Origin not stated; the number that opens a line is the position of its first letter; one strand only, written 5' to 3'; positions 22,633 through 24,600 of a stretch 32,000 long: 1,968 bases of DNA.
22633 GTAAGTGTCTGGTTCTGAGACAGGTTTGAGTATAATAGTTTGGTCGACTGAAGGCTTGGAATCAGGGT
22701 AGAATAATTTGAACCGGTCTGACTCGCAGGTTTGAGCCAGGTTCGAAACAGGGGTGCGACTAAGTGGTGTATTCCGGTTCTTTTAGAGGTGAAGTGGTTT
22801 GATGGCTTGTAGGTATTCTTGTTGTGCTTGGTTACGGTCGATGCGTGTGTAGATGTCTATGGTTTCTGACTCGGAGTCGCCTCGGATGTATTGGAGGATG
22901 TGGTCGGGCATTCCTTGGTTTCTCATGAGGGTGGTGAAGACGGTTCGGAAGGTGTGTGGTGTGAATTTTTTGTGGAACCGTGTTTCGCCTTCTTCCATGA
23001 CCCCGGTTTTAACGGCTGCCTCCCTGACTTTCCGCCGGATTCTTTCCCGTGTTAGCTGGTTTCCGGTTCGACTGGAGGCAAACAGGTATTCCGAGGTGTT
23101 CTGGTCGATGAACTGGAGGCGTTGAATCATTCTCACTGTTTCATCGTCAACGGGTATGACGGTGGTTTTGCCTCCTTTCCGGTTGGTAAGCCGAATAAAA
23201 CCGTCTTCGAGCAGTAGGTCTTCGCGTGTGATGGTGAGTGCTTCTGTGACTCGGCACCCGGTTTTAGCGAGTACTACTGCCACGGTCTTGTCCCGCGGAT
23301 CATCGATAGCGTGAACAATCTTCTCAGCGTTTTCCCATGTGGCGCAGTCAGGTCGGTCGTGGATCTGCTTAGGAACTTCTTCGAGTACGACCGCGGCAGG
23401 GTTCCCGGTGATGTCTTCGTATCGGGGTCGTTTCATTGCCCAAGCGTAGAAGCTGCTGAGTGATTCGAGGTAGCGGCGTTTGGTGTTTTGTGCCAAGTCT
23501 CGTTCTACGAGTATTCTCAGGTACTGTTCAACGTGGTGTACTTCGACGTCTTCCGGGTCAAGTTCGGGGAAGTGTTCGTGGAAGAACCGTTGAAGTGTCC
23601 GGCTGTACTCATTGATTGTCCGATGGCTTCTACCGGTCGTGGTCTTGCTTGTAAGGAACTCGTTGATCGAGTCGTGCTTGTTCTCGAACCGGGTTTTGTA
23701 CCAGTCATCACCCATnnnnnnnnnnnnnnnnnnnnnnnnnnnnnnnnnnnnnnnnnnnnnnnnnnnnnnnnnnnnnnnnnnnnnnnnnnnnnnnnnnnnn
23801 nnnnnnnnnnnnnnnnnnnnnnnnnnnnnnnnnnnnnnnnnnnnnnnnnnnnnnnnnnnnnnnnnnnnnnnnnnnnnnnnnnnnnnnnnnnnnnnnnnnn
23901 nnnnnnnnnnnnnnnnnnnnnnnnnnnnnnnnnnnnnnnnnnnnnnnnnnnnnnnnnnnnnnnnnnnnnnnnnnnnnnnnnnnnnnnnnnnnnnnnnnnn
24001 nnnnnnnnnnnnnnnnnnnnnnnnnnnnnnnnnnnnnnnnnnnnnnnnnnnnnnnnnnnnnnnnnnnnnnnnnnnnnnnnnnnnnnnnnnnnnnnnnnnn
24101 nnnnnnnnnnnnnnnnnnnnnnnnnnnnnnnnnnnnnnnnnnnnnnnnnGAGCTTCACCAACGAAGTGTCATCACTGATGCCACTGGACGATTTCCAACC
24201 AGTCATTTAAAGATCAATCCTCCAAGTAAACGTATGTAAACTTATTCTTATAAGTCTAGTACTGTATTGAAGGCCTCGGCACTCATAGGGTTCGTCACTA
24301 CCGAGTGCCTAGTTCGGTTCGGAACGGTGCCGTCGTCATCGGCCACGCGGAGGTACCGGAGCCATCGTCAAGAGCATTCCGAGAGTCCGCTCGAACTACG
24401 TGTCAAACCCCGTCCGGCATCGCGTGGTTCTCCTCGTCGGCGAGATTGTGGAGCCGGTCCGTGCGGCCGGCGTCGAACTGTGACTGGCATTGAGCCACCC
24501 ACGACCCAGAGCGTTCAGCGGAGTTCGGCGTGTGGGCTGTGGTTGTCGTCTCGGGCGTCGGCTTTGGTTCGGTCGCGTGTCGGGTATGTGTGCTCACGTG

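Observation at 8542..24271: AT-richer island of about 15.7 kb with an integrase module at its right edge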

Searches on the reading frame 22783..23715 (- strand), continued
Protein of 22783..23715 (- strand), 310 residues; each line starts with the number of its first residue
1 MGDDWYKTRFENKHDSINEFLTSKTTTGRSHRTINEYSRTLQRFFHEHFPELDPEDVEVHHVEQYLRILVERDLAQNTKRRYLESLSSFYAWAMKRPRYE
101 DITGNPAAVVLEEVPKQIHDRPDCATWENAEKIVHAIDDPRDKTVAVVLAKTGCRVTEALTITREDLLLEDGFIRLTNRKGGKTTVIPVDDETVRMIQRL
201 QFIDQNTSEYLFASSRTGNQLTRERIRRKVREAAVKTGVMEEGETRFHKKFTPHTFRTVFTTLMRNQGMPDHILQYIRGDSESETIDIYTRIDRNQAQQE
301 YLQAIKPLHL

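Call 93: find_homologous_proteins(query=window:22783-23715:-, max_evalue=1e-60)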
Query window:22783-23715:- (310 aa): 286 proteins with E <= 1e-60 among 2552 candidates; the best 120 are listed.
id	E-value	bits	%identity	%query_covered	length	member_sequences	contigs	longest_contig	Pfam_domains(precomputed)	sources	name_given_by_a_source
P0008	8.9e-206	700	100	100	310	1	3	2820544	PF13495.13,PF00589.28,PF02899.24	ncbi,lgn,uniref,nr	ncbi:tyrosine-type recombinase/integrase [Halogeometricum borinquense]|uniref:Site-specific Recombin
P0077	2.5e-177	606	86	100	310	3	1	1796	PF13495.13,PF00589.28,PF02899.24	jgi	-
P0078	9.3e-170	581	80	100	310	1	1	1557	PF13495.13,PF00589.28,PF02899.24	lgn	-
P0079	1.9e-164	564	78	100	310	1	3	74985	PF13495.13,PF13102.13,PF00589.28,PF02899.24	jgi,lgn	-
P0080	5.7e-158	543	76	99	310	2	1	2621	PF13495.13,PF00589.28,PF02899.24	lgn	-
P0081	6.4e-151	520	71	100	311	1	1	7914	PF13495.13,PF00589.28,PF02899.24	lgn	-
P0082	9.5e-151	519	71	100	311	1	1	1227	PF13495.13,PF00589.28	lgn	-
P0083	2.4e-149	514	74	96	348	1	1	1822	PF13495.13,PF00589.28,PF02899.24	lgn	-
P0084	1.1e-148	512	70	100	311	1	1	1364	PF13495.13,PF00589.28,PF02899.24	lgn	-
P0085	1.5e-146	505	71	100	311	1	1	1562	PF13495.13,PF00589.28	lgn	-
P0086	6.9e-146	503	70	100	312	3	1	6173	PF13495.13,PF00589.28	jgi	-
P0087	8.6e-144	496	71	100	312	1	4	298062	PF13495.13,PF00589.28,PF02899.24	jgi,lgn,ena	-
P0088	2.5e-142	491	68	100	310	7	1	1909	PF13495.13,PF00589.28,PF02899.24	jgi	-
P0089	2.6e-141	488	71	100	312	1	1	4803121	PF13495.13,PF00589.28,PF02899.24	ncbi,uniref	ncbi:tyrosine-type recombinase/integrase [Natronorubrum sp. FCH18a]|uniref:tyrosine-type recombinase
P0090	6.6e-141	487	68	100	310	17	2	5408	PF13495.13,PF00589.28,PF02899.24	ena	-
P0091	1.3e-140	486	66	100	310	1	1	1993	PF13495.13,PF13102.13,PF00589.28,PF02899.24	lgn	-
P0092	3.6e-140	484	66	100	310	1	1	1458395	PF13495.13,PF13102.13,PF00589.28,PF02899.24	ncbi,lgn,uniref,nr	ncbi:tyrosine-type recombinase/integrase [Natronobacterium texcoconense]|uniref:Integrase/recombinas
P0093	2.2e-139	482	67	100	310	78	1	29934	PF13495.13,PF00589.28,PF02899.24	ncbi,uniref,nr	ncbi:tyrosine-type recombinase/integrase [Halapricum sp. CBA1109]|uniref:tyrosine-type recombinase/i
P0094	2.9e-139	481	67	100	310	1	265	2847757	PF13495.13,PF00589.28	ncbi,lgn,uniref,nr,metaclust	ncbi:tyrosine-type recombinase/integrase [Haloferax volcanii]|uniref:XerC/D-like integrase n=3 Tax=H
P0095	3.7e-139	481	67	100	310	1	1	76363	PF13495.13,PF00589.28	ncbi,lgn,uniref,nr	ncbi:XerC/D-like integrase [Haloferax gibbonsii ATCC 33959]|uniref:XerC/D-like integrase n=1 Tax=Hal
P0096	6.5e-139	480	66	100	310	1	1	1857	PF13495.13,PF00589.28,PF02899.24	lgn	-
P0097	8.8e-139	480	65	100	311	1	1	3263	PF13495.13,PF00589.28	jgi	jgi:integrase/recombinase XerD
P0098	9.0e-139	480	67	99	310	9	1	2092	PF13495.13,PF13102.13,PF00589.28,PF02899.24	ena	-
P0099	1.9e-138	479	66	100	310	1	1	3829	PF13495.13,PF00589.28,PF02899.24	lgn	-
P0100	2.7e-138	478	66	100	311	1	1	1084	PF13495.13,PF13102.13,PF00589.28,PF02899.24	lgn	-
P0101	4.0e-138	478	67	100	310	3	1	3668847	PF13495.13,PF00589.28,PF02899.24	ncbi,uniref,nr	ncbi:tyrosine-type recombinase/integrase [Haloferax volcanii]|uniref:Tyrosine-type recombinase/integ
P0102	4.3e-138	478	68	100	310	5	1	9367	PF13495.13,PF00589.28,PF02899.24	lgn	-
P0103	6.5e-138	477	67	100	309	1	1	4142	PF13495.13,PF00589.28,PF02899.24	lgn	-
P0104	1.9e-137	475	66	100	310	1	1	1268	PF13495.13,PF00589.28,PF02899.24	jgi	-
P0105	2.2e-137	475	66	100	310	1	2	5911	PF13495.13,PF00589.28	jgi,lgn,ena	-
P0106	3.8e-137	474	68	100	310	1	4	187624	PF13495.13,PF13102.13,PF00589.28,PF02899.24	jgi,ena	-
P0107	3.9e-137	474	66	100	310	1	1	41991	PF13495.13,PF00589.28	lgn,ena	-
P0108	5.6e-137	474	66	100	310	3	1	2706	PF13495.13,PF13102.13,PF00589.28,PF02899.24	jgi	-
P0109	6.4e-137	474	66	100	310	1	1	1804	PF13495.13,PF13102.13,PF00589.28,PF02899.24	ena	-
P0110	7.0e-137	474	66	100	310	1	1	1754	PF13495.13,PF13102.13,PF00589.28,PF02899.24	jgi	-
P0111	8.3e-137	473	65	100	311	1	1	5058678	PF13495.13,PF00589.28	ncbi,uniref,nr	ncbi:tyrosine-type recombinase/integrase [Halosolutus halophilus]|uniref:tyrosine-type recombinase/i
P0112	2.3e-136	472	66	100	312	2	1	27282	PF13495.13,PF00589.28,PF02899.24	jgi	jgi:integrase/recombinase XerD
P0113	8.2e-136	470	66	100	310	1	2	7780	PF13495.13,PF00589.28,PF02899.24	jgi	-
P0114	3.2e-135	468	67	100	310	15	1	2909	PF13495.13,PF00589.28,PF02899.24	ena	-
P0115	3.8e-135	468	67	100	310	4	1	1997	PF13495.13,PF13102.13,PF00589.28,PF02899.24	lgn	-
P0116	9.4e-135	467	64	100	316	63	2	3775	PF13495.13,PF13102.13,PF00589.28,PF02899.24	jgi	-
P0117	1.3e-134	466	66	99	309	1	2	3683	PF13495.13,PF00589.28,PF02899.24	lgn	-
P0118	2.6e-134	465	65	99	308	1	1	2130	PF13495.13,PF00589.28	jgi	jgi:integrase/recombinase XerD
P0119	2.7e-134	465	67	100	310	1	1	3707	PF13495.13,PF00589.28,PF02899.24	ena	-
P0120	3.3e-134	465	65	97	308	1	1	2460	PF13495.13,PF00589.28,PF02899.24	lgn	-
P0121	3.9e-134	465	64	99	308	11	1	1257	PF13495.13,PF00589.28,PF02899.24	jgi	jgi:integrase/recombinase XerD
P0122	4.0e-134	464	65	100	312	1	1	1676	PF13495.13,PF00589.28,PF02899.24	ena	-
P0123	5.3e-134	464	65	100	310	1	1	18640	PF13495.13,PF13102.13,PF00589.28,PF02899.24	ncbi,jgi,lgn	-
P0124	6.3e-134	464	63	100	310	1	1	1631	PF13495.13,PF13102.13,PF00589.28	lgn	-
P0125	1.5e-133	463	65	100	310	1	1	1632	PF13495.13,PF13102.13,PF00589.28,PF02899.24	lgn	-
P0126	1.6e-133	462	65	100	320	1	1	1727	PF13495.13,PF00589.28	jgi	jgi:integrase/recombinase XerD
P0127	1.7e-133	462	64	99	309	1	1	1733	PF13495.13,PF00589.28,PF02899.24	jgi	jgi:integrase/recombinase XerD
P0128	2.0e-133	462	63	100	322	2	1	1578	PF13495.13,PF13102.13,PF00589.28,PF02899.24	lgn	-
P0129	2.7e-133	462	65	100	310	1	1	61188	PF13495.13,PF00589.28,PF02899.24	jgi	-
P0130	3.0e-133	462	64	100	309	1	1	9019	PF13495.13,PF00589.28,PF02899.24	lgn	-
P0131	4.5e-133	461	65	100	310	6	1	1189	PF13495.13,PF13102.13,PF00589.28,PF02899.24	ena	-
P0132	6.9e-133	460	65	99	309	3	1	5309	PF13495.13,PF00589.28,PF02899.24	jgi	jgi:integrase/recombinase XerD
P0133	1.9e-132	459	65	100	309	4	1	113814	PF13495.13,PF00589.28,PF02899.24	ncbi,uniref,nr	ncbi:tyrosine-type recombinase/integrase [Natrinema salinisoli]|uniref:tyrosine-type recombinase/int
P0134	4.6e-132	458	63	100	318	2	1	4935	PF13495.13,PF00589.28,PF02899.24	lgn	-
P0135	8.1e-132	457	66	97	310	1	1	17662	PF13495.13,PF00589.28,PF02899.24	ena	-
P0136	8.9e-132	457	63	100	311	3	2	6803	PF13495.13,PF00589.28,PF02899.24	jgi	jgi:integrase/recombinase XerD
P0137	9.2e-132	457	63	100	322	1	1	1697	PF13495.13,PF13102.13,PF00589.28,PF02899.24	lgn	-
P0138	2.6e-131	455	65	97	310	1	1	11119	PF13495.13,PF00589.28,PF02899.24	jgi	jgi:integrase/recombinase XerD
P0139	3.2e-131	455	66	97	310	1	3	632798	PF13495.13,PF00589.28,PF02899.24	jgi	-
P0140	3.9e-131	455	65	100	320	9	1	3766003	PF13495.13,PF00589.28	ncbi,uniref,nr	ncbi:tyrosine-type recombinase/integrase [Natrinema marinum]|uniref:tyrosine-type recombinase/integr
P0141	4.9e-131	454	66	97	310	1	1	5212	PF13495.13,PF00589.28,PF02899.24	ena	-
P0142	7.0e-131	454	63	99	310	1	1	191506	PF13495.13,PF00589.28,PF02899.24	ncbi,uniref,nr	ncbi:tyrosine-type recombinase/integrase [Halopenitus sp. POP-27]|uniref:tyrosine-type recombinase/i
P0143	7.1e-131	454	65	97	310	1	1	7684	PF13495.13,PF00589.28,PF02899.24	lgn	-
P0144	9.0e-131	453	65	97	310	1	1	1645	PF13495.13,PF00589.28,PF02899.24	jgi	jgi:integrase/recombinase XerD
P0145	1.0e-130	453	65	97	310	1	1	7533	PF13495.13,PF00589.28,PF02899.24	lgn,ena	-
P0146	1.1e-130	453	64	100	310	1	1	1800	PF13495.13,PF00589.28,PF02899.24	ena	-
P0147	1.2e-130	453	65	97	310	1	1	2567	PF13495.13,PF00589.28,PF02899.24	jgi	-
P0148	1.3e-130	453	63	100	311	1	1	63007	PF13495.13,PF00589.28,PF02899.24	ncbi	ncbi:MAG: tyrosine-type recombinase/integrase [Halobacteriaceae archaeon]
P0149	1.7e-130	453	65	97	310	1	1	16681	PF13495.13,PF00589.28,PF02899.24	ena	-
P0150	2.1e-130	452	65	100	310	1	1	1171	PF13495.13,PF00589.28,PF02899.24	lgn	-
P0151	2.4e-130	452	65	100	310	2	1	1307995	PF13495.13,PF00589.28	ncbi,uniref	ncbi:tyrosine-type recombinase/integrase [Halovenus halobia]|uniref:tyrosine-type recombinase/integr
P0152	2.5e-130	452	64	99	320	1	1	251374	PF13495.13,PF00589.28,PF02899.24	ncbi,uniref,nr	ncbi:recombinase [Haloarcula mannanilytica]|uniref:Recombinase n=1 Tax=Haloarcula mannanilytica TaxI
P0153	2.7e-130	452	65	97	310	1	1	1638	PF13495.13,PF00589.28,PF02899.24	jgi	-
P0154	3.0e-130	452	64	100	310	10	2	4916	PF13495.13,PF00589.28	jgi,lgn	-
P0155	3.9e-130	451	64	100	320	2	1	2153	PF13495.13,PF00589.28,PF02899.24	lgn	-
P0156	4.0e-130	451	65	97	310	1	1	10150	PF13495.13,PF00589.28,PF02899.24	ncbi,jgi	-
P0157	4.5e-130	451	63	100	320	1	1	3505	PF13495.13,PF00589.28,PF02899.24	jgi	-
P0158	4.6e-130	451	65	97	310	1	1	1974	PF13495.13,PF00589.28,PF02899.24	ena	-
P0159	5.4e-130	451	63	100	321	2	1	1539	PF13495.13,PF00589.28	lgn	-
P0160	7.0e-130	451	65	97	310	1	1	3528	PF13495.13,PF00589.28,PF02899.24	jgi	jgi:integrase/recombinase XerD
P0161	7.4e-130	450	64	97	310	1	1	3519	PF13495.13,PF00589.28,PF02899.24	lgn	-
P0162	9.0e-130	450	65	97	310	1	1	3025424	PF13495.13,PF00589.28,PF02899.24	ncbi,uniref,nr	ncbi:tyrosine-type recombinase/integrase [Halopiger goleimassiliensis]|uniref:tyrosine-type recombin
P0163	1.1e-129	450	64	97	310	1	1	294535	PF13495.13,PF00589.28,PF02899.24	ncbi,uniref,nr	ncbi:integrase/recombinase XerD [Halarchaeum solikamskense]|uniref:tyrosine-type recombinase/integra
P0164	1.1e-129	450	65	97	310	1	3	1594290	PF13495.13,PF00589.28,PF02899.24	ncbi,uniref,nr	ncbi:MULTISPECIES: tyrosine-type recombinase/integrase [unclassified Haloferax]|uniref:tyrosine-type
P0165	1.3e-129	450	64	97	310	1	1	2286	PF13495.13,PF00589.28,PF02899.24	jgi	jgi:integrase/recombinase XerD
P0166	1.3e-129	450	63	100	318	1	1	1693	PF13495.13,PF00589.28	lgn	-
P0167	1.4e-129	450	64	99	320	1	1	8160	PF13495.13,PF00589.28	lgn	-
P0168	2.1e-129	449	65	97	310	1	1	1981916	PF13495.13,PF00589.28,PF02899.24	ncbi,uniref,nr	ncbi:tyrosine-type recombinase/integrase [Halarchaeum sp. CBA1220]|uniref:tyrosine-type recombinase/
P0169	2.2e-129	449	65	97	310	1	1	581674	PF13495.13,PF00589.28,PF02899.24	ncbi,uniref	ncbi:tyrosine-type recombinase/integrase [Halarchaeum sp. P4]|uniref:tyrosine-type recombinase/integ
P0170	2.3e-129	449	64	97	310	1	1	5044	PF13495.13,PF00589.28,PF02899.24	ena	-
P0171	2.6e-129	449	65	97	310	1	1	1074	PF13495.13,PF00589.28,PF02899.24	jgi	jgi:integrase/recombinase XerD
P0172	2.7e-129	449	65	97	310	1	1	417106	PF13495.13,PF00589.28,PF02899.24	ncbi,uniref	ncbi:tyrosine-type recombinase/integrase [Haloferax volcanii]|uniref:tyrosine-type recombinase/integ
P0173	2.8e-129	449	62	100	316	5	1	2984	PF13495.13,PF13102.13,PF00589.28,PF02899.24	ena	-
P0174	3.3e-129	448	64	97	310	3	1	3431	PF13495.13,PF00589.28,PF02899.24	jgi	jgi:integrase/recombinase XerD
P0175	5.2e-129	448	65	97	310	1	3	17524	PF13495.13,PF00589.28,PF02899.24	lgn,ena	-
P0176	5.2e-129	448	64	97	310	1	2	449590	PF13495.13,PF00589.28,PF02899.24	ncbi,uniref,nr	ncbi:tyrosine-type recombinase/integrase [Halarchaeum nitratireducens]|uniref:Recombinase n=1 Tax=Ha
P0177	5.3e-129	448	63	100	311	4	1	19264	PF13495.13,PF13102.13,PF00589.28,PF02899.24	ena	-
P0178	5.9e-129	448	62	99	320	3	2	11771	PF13495.13,PF00589.28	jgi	jgi:integrase/recombinase XerD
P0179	6.2e-129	447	61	100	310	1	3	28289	PF13495.13,PF00589.28,PF02899.24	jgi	-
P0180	6.8e-129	447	63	100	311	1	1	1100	PF13495.13,PF00589.28,PF02899.24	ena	-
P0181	7.1e-129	447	65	97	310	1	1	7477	PF13495.13,PF00589.28,PF02899.24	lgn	-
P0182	9.0e-129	447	63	100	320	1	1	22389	PF13495.13,PF00589.28,PF02899.24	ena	-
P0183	9.6e-129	447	62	100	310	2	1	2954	PF13495.13,PF13102.13,PF00589.28,PF02899.24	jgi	jgi:integrase/recombinase XerD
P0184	1.1e-128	447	65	97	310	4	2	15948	PF13495.13,PF00589.28,PF02899.24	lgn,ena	-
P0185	1.1e-128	447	64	97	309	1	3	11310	PF13495.13,PF00589.28,PF02899.24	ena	-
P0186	1.3e-128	446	64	97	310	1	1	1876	PF13495.13,PF00589.28,PF02899.24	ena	-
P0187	1.4e-128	446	64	97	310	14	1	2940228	PF13495.13,PF13102.13,PF00589.28,PF02899.24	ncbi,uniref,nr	ncbi:XerD/XerC family integrase [Halapricum desulfuricans]|uniref:XerD/XerC family integrase n=1 Tax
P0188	1.6e-128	446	64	97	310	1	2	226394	PF13495.13,PF00589.28,PF02899.24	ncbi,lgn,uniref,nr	ncbi:tyrosine-type recombinase/integrase [Natrinema gari]|uniref:XerC/D-like integrase n=1 Tax=Natri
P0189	1.8e-128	446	61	100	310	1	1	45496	PF13495.13,PF00589.28,PF02899.24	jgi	-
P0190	1.8e-128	446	64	97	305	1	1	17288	PF13495.13,PF00589.28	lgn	-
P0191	3.6e-128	445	64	97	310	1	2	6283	PF13495.13,PF00589.28,PF02899.24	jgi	jgi:integrase/recombinase XerD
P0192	6.8e-128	444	64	97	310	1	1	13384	PF13495.13,PF00589.28,PF02899.24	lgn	-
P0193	6.9e-128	444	64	97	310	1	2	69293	PF13495.13,PF00589.28,PF02899.24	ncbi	-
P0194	1.1e-127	443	63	97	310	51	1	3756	PF13495.13,PF00589.28,PF02899.24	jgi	jgi:integrase/recombinase XerD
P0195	1.4e-127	443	64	97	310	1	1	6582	PF13495.13,PF00589.28,PF02899.24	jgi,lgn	-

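Call 94: find_encoding_contigs(protein=P0094, flank=10000, max_places=3)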
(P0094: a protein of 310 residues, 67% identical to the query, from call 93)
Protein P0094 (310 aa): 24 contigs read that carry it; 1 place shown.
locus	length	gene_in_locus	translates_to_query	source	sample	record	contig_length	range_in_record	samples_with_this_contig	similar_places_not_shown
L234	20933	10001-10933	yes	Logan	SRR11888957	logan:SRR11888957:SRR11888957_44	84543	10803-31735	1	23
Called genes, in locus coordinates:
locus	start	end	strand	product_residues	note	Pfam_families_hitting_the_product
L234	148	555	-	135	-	-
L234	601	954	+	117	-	-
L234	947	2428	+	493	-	-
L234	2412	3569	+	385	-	-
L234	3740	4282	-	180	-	PF00352:TBP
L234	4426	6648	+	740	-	PF04313:HSDR_N, PF00270:DEAD, PF04851:ResIII, PF18766:SWI2_SNF2, PF00271:Helicase_C, PF08463:EcoEI_R_C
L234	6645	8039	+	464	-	PF12161:HsdM_N, PF02384:N6_Mtase, PF01170:UPF0020, PF07669:Eco57I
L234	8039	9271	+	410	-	PF01420:Methylase_S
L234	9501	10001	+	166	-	-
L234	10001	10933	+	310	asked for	PF13495:Phage_int_SAM_4, PF00589:Phage_integrase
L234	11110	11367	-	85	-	PF26651:DUF8216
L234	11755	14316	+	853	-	PF00398:RrnaAD (weak), PF02384:N6_Mtase, PF07669:Eco57I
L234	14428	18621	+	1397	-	PF13401:AAA_22 (faint)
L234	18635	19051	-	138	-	-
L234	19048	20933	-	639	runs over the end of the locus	PF10412:TrwB_AAD_bind, PF12696:TraG-D_C (weak)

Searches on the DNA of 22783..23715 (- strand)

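Call 89: search_rna_families(source=L228, start=20550, end=20900, threshold=evalue, max_evalue=1, show_alignments=1)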
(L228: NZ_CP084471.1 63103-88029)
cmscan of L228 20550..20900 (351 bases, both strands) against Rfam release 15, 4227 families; matches with E-value up to 1: 1.
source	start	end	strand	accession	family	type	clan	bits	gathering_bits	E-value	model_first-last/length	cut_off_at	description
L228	20725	20761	+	RF01342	CRISPR-DR32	Gene; CRISPR;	-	19.8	48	0.53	1-37/37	no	CRISPR RNA direct repeat element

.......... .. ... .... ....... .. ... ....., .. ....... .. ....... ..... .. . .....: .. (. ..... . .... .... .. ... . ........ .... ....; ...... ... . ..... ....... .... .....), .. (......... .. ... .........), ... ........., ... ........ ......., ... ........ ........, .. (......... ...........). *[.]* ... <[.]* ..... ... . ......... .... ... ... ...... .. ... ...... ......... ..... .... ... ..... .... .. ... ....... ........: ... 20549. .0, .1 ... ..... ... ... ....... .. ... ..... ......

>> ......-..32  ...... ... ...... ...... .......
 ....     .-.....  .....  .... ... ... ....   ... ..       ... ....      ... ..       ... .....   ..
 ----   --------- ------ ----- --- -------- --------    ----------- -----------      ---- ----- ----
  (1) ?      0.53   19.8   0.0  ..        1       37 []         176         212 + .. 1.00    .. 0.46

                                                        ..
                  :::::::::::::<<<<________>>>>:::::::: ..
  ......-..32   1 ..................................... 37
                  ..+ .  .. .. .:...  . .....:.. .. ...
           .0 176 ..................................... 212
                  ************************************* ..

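Call 96: search_rna_families(source=L234, threshold=gathering)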
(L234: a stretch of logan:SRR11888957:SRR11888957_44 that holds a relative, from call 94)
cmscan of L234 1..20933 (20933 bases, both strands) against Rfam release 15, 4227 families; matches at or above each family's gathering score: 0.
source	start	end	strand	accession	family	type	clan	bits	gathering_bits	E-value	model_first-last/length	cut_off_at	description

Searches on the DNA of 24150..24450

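Call 31: search_rna_families(source=window, start=24150, end=24450, threshold=evalue, max_evalue=1, show_alignments=2)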
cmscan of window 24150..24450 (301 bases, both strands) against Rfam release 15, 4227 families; matches with E-value up to 1: 4.
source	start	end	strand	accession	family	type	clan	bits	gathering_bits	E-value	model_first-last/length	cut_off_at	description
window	24272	24344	-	RF02163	sR-tMet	Gene; snRNA; snoRNA; CD-box;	-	59.9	50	2.2e-11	1-72/72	no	Small nucleolar RNA sR-tMet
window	24274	24343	-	RF01126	sR41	Gene; snRNA; snoRNA; CD-box;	-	33.8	54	2e-06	1-53/53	no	Small nucleolar RNA sR41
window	24271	24345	-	RF00283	SCARNA18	Gene; snRNA; snoRNA; scaRNA;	-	16.9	40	0.34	1-83/83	no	small Cajal body-specific RNA 18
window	24257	24284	-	RF00164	s2m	Cis-reg;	CL00117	16.8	50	0.53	1-43/43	no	Coronavirus 3' stem-loop II-like motif (s2m)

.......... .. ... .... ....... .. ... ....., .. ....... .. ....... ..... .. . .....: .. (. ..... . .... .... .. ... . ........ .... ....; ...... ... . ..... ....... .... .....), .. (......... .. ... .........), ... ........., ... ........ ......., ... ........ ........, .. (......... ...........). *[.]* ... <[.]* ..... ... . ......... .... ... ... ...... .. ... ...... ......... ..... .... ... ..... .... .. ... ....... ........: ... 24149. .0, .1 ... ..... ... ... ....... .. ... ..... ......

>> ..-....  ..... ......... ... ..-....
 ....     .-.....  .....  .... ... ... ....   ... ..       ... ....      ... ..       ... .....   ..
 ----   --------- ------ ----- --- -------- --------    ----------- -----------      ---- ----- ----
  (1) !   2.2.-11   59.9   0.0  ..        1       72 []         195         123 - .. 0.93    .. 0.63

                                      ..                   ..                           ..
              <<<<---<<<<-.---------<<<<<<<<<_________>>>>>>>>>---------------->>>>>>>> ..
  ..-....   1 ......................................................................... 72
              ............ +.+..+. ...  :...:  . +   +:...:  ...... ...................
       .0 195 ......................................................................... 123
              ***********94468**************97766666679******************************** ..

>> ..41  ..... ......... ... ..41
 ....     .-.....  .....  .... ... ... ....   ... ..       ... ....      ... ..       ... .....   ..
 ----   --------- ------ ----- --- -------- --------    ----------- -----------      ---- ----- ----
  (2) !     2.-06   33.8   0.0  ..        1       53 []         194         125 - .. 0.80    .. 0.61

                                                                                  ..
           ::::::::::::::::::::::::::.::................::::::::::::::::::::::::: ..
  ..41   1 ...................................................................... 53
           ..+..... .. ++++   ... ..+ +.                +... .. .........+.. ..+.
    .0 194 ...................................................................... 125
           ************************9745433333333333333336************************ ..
